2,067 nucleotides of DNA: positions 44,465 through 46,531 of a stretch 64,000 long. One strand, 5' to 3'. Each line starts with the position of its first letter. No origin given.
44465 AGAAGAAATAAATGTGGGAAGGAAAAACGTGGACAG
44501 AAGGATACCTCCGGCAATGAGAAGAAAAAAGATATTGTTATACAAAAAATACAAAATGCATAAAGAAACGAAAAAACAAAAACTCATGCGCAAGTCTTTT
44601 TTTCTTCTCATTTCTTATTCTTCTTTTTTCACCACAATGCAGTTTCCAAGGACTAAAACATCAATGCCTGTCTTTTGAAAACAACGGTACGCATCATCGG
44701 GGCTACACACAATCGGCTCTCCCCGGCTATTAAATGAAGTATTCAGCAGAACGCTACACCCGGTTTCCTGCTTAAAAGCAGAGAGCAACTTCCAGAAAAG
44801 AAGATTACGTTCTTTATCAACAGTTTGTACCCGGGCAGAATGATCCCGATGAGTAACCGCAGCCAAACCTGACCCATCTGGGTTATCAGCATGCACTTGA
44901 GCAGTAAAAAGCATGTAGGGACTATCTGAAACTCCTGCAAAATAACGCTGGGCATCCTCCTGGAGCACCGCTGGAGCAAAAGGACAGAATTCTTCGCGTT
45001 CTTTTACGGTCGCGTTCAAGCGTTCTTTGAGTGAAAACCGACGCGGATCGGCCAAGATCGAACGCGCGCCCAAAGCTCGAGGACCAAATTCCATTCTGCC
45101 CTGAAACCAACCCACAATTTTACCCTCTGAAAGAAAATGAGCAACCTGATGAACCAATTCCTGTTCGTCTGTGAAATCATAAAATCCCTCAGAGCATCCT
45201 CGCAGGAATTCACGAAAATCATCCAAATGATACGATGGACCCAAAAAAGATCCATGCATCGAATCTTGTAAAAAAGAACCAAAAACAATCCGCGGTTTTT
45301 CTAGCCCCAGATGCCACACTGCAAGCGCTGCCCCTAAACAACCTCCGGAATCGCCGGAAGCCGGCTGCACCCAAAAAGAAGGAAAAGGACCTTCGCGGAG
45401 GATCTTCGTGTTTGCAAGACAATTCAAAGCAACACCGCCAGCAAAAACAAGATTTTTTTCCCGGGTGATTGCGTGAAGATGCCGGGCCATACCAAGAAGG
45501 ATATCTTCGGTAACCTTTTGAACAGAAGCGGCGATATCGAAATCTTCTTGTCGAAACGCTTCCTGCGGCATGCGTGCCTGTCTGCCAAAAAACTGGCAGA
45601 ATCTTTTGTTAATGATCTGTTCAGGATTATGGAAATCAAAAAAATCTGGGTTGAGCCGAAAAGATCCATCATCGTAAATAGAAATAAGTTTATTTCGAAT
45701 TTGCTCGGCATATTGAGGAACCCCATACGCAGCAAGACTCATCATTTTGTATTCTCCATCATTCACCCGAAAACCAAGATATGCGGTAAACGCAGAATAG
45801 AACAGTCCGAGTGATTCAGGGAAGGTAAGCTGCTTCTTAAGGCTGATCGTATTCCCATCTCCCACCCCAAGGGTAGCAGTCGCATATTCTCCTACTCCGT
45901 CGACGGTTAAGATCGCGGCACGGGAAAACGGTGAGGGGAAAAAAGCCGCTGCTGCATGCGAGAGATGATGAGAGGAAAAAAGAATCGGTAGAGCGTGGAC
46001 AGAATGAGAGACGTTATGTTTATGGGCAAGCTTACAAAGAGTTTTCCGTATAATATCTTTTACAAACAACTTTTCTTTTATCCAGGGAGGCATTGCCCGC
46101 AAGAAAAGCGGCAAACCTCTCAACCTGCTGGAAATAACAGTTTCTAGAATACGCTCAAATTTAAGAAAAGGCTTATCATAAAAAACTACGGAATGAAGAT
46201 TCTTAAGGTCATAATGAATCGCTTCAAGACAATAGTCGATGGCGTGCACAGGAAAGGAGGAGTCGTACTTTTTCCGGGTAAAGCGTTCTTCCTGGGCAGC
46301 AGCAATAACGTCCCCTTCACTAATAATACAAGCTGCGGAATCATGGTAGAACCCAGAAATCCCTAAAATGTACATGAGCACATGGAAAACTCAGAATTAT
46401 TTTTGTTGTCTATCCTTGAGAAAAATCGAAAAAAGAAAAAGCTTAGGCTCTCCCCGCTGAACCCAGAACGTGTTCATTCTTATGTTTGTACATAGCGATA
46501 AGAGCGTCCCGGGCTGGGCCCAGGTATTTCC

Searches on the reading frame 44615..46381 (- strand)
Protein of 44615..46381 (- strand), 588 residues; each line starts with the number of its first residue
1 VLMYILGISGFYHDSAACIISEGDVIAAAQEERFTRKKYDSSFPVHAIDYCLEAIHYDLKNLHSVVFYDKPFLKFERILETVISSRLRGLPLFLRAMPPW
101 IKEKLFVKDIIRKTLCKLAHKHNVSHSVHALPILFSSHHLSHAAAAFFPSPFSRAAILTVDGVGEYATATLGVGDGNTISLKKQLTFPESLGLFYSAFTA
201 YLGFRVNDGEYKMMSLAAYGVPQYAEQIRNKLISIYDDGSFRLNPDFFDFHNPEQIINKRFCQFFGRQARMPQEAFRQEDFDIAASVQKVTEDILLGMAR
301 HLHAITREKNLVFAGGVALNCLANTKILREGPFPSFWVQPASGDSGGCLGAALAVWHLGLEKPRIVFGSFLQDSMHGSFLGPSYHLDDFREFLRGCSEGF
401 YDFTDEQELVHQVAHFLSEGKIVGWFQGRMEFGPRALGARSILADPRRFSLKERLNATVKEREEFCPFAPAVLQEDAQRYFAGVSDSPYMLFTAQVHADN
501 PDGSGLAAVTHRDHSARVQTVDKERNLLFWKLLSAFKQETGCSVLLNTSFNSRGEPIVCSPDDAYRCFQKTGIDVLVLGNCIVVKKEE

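Call 18: find_encoding_contigs(protein=window:44615-46381:-, flank=10000, max_places=3)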
Protein window:44615-46381:- (588 aa): 2 contigs read that carry it; 1 place shown.
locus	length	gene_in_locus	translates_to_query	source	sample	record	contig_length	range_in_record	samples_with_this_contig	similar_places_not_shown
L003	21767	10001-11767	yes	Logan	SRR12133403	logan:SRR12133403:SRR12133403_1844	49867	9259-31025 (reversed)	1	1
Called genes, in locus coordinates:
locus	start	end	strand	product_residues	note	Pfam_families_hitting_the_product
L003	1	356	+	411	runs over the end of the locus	PF00890:FAD_binding_2, PF01134:GIDA (weak), PF01266:DAO (weak), PF03486:HI0933_like, PF07992:Pyr_redox_2 (weak), PF12831:FAD_oxidored, PF13450:NAD_binding_8 (weak), PF22780:HI0933_like_1st, +2 more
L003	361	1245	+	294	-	PF06325:PrmA, PF05175:MTS, PF13489:Methyltransf_23, PF13847:Methyltransf_31 (weak), PF13649:Methyltransf_25 (weak)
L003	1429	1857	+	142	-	-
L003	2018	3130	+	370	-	PF00425:Chorismate_bind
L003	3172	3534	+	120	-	PF07883:Cupin_2 (weak)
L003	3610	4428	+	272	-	-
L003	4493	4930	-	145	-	-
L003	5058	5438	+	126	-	PF12092:DUF3568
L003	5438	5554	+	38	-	-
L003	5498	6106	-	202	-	PF09335:VTT_dom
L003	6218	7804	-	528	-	-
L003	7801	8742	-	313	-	PF00005:ABC_tran, PF13175:AAA_15 (faint), PF00004:AAA (faint), PF13304:AAA_21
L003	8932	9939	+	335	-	PF01116:F_bP_aldolase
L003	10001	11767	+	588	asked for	PF02543:Carbam_trans_N, PF16861:Carbam_trans_C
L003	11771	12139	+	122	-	-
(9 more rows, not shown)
